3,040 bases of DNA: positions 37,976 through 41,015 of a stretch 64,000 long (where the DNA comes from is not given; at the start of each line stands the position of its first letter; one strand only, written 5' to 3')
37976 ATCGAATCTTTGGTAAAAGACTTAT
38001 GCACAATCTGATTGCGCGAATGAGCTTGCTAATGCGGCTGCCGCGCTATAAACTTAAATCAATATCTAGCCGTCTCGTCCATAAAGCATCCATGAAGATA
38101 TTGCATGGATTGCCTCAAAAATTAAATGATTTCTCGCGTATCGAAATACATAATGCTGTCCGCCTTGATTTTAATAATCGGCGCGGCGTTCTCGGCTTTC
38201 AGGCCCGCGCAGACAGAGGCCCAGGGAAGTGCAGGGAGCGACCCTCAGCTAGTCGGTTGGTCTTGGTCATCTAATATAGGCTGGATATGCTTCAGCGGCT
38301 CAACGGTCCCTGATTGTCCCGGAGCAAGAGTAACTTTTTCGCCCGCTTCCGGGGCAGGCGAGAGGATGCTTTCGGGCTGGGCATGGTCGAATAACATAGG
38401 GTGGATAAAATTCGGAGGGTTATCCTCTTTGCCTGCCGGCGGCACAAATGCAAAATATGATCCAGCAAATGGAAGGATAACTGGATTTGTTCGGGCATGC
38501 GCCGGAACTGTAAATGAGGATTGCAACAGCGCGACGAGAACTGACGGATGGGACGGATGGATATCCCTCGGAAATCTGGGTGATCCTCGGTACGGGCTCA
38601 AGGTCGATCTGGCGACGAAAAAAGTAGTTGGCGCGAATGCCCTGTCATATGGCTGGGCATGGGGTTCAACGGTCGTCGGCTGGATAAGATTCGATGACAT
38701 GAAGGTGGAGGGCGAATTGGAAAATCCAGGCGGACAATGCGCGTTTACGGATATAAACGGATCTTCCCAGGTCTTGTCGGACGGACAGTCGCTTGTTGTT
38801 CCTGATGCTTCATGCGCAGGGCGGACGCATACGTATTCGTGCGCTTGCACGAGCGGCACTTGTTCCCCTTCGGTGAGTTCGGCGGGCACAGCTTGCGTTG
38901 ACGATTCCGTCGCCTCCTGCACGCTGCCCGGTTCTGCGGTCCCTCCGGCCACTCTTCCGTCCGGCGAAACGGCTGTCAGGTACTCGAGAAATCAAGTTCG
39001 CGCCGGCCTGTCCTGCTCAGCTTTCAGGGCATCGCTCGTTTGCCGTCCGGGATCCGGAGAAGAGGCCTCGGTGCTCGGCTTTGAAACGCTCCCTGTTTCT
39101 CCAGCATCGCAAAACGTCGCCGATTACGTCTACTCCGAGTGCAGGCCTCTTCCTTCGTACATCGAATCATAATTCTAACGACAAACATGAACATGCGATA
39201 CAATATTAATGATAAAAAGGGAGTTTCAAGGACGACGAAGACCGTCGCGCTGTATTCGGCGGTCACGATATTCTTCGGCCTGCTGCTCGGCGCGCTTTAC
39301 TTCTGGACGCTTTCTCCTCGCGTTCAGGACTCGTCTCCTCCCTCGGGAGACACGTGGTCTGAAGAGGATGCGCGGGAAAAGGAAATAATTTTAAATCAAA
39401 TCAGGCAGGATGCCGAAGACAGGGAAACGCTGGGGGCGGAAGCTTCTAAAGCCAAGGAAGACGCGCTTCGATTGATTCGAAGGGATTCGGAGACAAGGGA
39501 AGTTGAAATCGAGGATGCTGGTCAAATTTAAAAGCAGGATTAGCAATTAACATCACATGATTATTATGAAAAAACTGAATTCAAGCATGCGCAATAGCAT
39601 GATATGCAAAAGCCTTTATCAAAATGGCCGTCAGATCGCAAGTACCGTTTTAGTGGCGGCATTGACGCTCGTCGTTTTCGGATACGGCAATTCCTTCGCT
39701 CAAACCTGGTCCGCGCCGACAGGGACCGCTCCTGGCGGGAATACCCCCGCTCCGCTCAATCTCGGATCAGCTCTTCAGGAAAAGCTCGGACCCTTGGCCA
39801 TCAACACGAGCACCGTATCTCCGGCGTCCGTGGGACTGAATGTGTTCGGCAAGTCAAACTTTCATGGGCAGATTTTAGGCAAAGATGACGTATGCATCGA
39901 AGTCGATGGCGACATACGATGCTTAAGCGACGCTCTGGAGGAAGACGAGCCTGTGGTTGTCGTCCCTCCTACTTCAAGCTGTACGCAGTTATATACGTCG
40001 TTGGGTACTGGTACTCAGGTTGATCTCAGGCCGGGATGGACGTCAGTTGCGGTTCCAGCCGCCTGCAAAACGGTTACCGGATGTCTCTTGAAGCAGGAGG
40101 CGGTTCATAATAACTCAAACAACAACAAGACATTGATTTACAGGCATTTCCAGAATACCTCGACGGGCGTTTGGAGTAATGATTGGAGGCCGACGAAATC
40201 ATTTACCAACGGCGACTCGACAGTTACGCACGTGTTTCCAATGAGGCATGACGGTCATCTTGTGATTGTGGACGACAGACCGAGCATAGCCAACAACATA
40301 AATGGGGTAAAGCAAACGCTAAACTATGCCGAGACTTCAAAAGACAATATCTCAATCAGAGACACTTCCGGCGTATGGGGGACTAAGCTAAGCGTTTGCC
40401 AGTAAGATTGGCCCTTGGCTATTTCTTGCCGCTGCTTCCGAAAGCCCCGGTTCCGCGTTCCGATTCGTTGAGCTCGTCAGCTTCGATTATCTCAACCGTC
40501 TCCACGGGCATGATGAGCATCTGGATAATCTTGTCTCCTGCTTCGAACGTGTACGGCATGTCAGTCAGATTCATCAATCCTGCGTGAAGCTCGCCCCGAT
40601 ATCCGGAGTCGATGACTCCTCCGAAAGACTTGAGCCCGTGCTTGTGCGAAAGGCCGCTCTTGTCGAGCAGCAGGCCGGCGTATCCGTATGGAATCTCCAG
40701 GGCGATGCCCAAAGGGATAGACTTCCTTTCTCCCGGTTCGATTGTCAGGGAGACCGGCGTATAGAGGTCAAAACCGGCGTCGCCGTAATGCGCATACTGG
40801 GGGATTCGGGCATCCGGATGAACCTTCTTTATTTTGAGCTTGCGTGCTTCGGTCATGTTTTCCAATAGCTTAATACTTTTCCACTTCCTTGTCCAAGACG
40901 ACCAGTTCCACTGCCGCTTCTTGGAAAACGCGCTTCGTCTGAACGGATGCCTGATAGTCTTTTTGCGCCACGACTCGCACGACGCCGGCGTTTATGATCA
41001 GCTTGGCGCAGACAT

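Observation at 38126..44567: Duplicated two-gene surface modules with a novel aromatic repeat, plus a family of AQ(T/S)WSA-type secreted proteins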

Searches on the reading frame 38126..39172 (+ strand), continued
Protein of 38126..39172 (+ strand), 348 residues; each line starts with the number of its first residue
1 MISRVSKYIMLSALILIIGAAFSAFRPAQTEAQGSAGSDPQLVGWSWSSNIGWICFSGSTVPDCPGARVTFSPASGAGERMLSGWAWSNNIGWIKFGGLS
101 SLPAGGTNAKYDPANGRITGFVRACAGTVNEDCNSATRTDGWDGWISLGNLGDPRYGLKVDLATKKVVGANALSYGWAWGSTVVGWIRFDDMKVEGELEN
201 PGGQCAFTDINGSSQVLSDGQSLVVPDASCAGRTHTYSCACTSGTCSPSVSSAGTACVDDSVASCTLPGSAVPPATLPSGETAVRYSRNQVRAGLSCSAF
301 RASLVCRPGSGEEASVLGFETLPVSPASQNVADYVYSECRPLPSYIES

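Call 51: search_protein_representatives(alignment_id=A1)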
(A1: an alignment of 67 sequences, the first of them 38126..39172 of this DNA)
Query: 67 sequences, 352 profile positions. Proteins with E-value up to 0.001 (for the whole library): 9328; up to 1e-10: 7125; up to 1e-30: 2659. The best 150 are listed.
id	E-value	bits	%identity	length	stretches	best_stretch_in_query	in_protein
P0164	2.7e-106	372.4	-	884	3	5-279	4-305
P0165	3.7e-96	339.0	-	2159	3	38-174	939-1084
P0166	4.5e-96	338.7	-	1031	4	37-184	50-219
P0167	5.9e-95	335.1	-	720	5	31-186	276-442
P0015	5.9e-83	295.6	-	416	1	11-329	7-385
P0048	1.1e-82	294.7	-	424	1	5-342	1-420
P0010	1.4e-81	291.0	-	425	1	6-340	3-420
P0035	7.2e-81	288.7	-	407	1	5-340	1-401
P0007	9.3e-81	288.4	-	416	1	5-343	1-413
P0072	1.0e-80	288.2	-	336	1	12-344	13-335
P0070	1.4e-79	284.5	-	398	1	6-343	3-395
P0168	2.1e-79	283.9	-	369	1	1-339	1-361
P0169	8.8e-78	278.6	-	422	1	8-342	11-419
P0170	5.1e-77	276.0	-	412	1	8-345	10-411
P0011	9.7e-77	275.1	-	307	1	1-276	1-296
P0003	3.2e-71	257.0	-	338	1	7-297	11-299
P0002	3.8e-70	253.5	-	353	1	6-309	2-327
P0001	7.4e-67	242.6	-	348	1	1-291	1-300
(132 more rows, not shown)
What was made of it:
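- On W-domain family as defined here (no public model): P0001 (identical to WA) is among the top 150 hits of the family profile search, although WA is itself a row of the query alignment A1 (call 51).
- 9,328 cluster representatives at E<=1e-3 (call 51).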

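Call 58: search_protein_families(library=pfam, proteins=[L015:7501-8673:-, L068:3770-5092:-, L063:3958-5934:+, L051:9970-12099:+, L034:7198-8019:+, L065:6829-10149:+, L082:6346-7331:+, L060:7707-8507:+, L077:9088-9843:+, L035:8496-10244:-], max_evalue=0.001)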
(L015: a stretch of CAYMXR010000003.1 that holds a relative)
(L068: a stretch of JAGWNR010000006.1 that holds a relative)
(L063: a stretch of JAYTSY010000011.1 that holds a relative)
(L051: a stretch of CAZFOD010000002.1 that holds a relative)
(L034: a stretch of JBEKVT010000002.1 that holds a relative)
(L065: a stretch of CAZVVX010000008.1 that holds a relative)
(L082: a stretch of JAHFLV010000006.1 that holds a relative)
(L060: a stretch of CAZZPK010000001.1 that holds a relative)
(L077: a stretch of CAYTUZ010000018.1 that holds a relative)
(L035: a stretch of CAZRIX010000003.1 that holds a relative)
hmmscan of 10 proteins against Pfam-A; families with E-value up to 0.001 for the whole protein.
L015:7501-8673:- (390 aa): 0 families

L068:3770-5092:- (440 aa): 0 families

L063:3958-5934:+ (659 aa): 4 families
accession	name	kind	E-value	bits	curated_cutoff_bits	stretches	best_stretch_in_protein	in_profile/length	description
PF03483.22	B3_4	-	7.4e-62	208.4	29.3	1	102-268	2-169/174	B3/4 domain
PF03147.19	FDX-ACB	-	4.7e-18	65.9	31.1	1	564-659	1-94/94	Ferredoxin-fold anticodon binding domain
PF03484.21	B5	-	1.6e-16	60.6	28.6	1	294-359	2-67/67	tRNA synthetase B5 domain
PF17759.6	tRNA_synthFbeta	-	5.2e-09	36.3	22.4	1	365-498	4-159/214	Phenylalanyl tRNA synthetase beta chain CLM domain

L051:9970-12099:+ (710 aa): 4 families
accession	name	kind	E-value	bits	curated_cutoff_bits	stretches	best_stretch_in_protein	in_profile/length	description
PF00204.31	DNA_gyraseB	-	2.2e-54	184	27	1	260-430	1-172/173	DNA gyrase B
PF00986.26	DNA_gyraseB_C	-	6e-25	87.6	29.8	1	639-700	2-63/63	DNA gyrase B subunit, carboxyl terminus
PF01751.28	Toprim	-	3.5e-18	66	23.1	1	459-570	1-95/96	Toprim domain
PF02518.31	HATPase_c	-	3.5e-12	47.2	26.4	1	50-151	3-93/111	Histidine kinase-, DNA gyrase B-, and HSP90-like ATPase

L034:7198-8019:+ (274 aa): 1 family
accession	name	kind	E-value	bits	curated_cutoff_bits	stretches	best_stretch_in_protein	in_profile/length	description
PF01026.27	TatD_DNase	-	7.2e-71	239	27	1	6-270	1-252/253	TatD related DNase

L065:6829-10149:+ (1107 aa): 2 families
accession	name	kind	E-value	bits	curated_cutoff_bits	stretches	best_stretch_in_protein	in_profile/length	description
PF00413.30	Peptidase_M10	-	0.00037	20.8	24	1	339-362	103-126/159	Matrixin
PF05572.19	Peptidase_M43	-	0.00071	20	23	0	340-379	64-102/152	Pregnancy-associated plasma protein-A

L082:6346-7331:+ (328 aa): 2 families
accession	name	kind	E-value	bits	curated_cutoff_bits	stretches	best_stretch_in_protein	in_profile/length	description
PF07963.17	N_methyl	-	1.3e-05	24.9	21.2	1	22-47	2-27/27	Prokaryotic N-terminal methylation motif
PF13620.12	CarboxypepD_reg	-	1.8e-05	25.4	32.3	1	178-256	4-65/82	Carboxypeptidase regulatory-like domain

L060:7707-8507:+ (267 aa): 1 family
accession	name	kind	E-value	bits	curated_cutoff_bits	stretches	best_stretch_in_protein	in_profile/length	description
PF00318.25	Ribosomal_S2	-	3.1e-65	219.9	26.1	1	31-244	3-216/216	Ribosomal protein S2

L077:9088-9843:+ (252 aa): 1 family
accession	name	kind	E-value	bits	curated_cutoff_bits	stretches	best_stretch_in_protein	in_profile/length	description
PF01553.26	Acyltransferase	-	2.5e-18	66.6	23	1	70-207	1-132/132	Acyltransferase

L035:8496-10244:- (582 aa): 3 families
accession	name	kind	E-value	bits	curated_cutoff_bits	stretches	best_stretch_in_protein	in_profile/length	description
PF02518.31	HATPase_c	-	1.6e-13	51.5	26.4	1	466-577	2-109/111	Histidine kinase-, DNA gyrase B-, and HSP90-like ATPase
PF00512.31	HisKA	-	1.4e-05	25.5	26.9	1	352-416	2-64/66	His Kinase A (phospho-acceptor) domain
PF14501.12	HATPase_c_5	-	0.00055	20.2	22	1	474-573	10-101/102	GHKL domain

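Call 68: fold_search(model_id=the predicted structure, library=viral)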
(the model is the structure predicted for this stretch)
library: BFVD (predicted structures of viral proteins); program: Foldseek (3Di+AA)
matches with E <= 10: 185; with E <= 0.001: 0
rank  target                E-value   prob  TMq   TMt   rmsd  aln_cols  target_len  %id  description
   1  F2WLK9                1.2e-01  0.04  0.10  0.10  27.5       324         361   13  Conserved putative membrane protein [Lausannevirus]
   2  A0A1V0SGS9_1          1.9e-01  0.02  0.07  0.05  29.4       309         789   13  Collagen triple helix repeat containing protein [Hokovirus HKV1]
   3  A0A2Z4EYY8            2.1e-01  0.20  0.09  0.05  14.7       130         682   13  (no name in the UniProt tables at hand)
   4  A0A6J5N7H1            2.7e-01  0.08  0.14  0.15  14.5       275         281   12  Uncharacterized protein [uncultured Caudovirales phage]
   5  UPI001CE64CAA         4.4e-01  0.01  0.08  0.04  23.4       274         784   13  (no name look-up for this kind of identifier)
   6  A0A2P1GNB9            4.9e-01  0.03  0.11  0.06  23.4       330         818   11  Capsid protein [Guangdong sanke astrovirus]
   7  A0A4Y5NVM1            5.7e-01  0.08  0.11  0.16  16.3       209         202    7  (no name in the UniProt tables at hand)
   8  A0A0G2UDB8            5.7e-01  0.04  0.09  0.05  19.1       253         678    7  Protein UL112 [Human cytomegalovirus]
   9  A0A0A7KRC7            6.0e-01  0.02  0.10  0.10  30.2       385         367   13  Fgf [Agrotis segetum nucleopolyhedrovirus B]
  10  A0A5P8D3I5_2          6.0e-01  0.02  0.09  0.05  32.0       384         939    9  (no name in the UniProt tables at hand)
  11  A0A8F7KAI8            6.4e-01  0.02  0.08  0.08  21.9       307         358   10  UL112.1 [Panine betaherpesvirus 2]
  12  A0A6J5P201            6.7e-01  0.03  0.12  0.09  30.8       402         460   13  Uncharacterized protein [uncultured Caudovirales phage]
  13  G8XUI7                7.9e-01  0.03  0.11  0.11  23.0       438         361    9  Membrane protein A22A [Aotine betaherpesvirus 1]
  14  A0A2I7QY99            8.8e-01  0.02  0.10  0.10  21.1       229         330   14  (no name in the UniProt tables at hand)
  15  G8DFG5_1              1.0e+00  0.03  0.11  0.05  19.0       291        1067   12  (no name in the UniProt tables at hand)
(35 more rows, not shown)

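Call 70: find_related_loci(query=A1, collection=viral_contigs, flank=8000)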
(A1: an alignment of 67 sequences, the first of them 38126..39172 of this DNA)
Query A1 (348 aa) in viral_contigs; peptide patterns used: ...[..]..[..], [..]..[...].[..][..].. (x = any residue, [..] = any of these).
126 stretches matched a pattern, but none encodes a relative of the query by tblastn (E <= 1e-3).

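Call 79: list_cluster_members(proteins=[P0001, P0121, P0002])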
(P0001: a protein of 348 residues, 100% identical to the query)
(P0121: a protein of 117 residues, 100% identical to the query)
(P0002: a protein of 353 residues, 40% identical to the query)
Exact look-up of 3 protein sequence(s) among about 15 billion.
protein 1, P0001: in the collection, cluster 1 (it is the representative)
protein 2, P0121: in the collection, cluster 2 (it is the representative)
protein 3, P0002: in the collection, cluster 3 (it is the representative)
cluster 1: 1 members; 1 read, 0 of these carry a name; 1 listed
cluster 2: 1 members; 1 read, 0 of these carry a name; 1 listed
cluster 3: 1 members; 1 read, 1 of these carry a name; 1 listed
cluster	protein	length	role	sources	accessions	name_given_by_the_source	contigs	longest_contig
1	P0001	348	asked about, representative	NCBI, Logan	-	-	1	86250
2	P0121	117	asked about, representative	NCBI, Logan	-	-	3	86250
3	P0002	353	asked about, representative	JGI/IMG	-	hypothetical protein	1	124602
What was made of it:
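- Tried and rejected: Cluster look-up gave no organism name for the window proteins (call 79).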

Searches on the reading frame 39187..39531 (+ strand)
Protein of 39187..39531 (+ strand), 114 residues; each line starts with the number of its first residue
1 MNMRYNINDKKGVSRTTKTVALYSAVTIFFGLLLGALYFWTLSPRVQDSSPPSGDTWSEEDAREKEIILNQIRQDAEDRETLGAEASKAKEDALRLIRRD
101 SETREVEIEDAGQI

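Call 3: search_protein_families(library=pfam, proteins=[window:39187-39531:+], max_evalue=1)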
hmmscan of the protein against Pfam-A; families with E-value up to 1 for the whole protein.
window:39187-39531:+ (114 aa): 2 families
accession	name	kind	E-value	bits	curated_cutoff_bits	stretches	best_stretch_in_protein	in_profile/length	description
PF05545.16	FixQ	-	0.04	14.3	29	1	22-45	10-33/49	Cbb3-type cytochrome oxidase component FixQ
PF23996.1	DUF7314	-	0.11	13.2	27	1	11-48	42-79/87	Domain of unknown function (DUF7314)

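Call 4: search_protein_families(library=ncbifam, proteins=[window:39187-39531:+], max_evalue=1)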
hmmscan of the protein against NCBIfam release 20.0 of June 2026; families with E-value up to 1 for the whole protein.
window:39187-39531:+ (114 aa): 0 families

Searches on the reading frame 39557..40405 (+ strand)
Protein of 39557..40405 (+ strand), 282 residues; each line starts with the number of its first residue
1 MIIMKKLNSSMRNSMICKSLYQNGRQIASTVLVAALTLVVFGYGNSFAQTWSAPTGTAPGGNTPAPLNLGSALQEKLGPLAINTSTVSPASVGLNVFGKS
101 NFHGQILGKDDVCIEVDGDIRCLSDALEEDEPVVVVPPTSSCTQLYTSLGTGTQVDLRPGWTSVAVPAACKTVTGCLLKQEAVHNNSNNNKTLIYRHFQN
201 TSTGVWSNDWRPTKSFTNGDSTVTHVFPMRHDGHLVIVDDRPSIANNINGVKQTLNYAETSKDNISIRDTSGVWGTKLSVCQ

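Call 3: search_protein_families(library=pfam, proteins=[window:39557-40405:+], max_evalue=1)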
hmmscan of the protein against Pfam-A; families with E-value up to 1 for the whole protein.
window:39557-40405:+ (282 aa): 0 families

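Call 4: search_protein_families(library=ncbifam, proteins=[window:39557-40405:+], max_evalue=1)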
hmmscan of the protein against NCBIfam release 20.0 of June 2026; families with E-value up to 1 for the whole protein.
window:39557-40405:+ (282 aa): 0 families

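Call 15: search_protein_families(library=phrogs, proteins=[window:39557-40405:+], max_evalue=1)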
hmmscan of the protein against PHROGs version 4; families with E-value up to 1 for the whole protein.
window:39557-40405:+ (282 aa): 1 family
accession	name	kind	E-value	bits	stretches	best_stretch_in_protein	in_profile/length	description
phrog_20471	-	unknown function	0.46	11.5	0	70-127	63-121/134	-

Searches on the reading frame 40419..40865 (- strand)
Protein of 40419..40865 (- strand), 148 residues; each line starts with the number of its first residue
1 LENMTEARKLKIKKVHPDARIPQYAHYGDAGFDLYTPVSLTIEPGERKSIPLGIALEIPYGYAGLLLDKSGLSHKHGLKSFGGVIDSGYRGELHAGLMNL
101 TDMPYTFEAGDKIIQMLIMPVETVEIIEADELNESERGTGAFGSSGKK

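Call 74: search_protein_families(library=pfam, proteins=[window:40419-40865:-], max_evalue=0.001)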
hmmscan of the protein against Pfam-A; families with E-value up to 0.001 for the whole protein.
window:40419-40865:- (148 aa): 2 families
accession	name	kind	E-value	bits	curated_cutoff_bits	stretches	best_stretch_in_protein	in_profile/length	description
PF00692.24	dUTPase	-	1.8e-28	99.4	22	1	19-146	3-129/129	dUTPase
PF22769.1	DCD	-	0.0001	22.9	27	1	54-119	85-151/153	dCTP deaminase-like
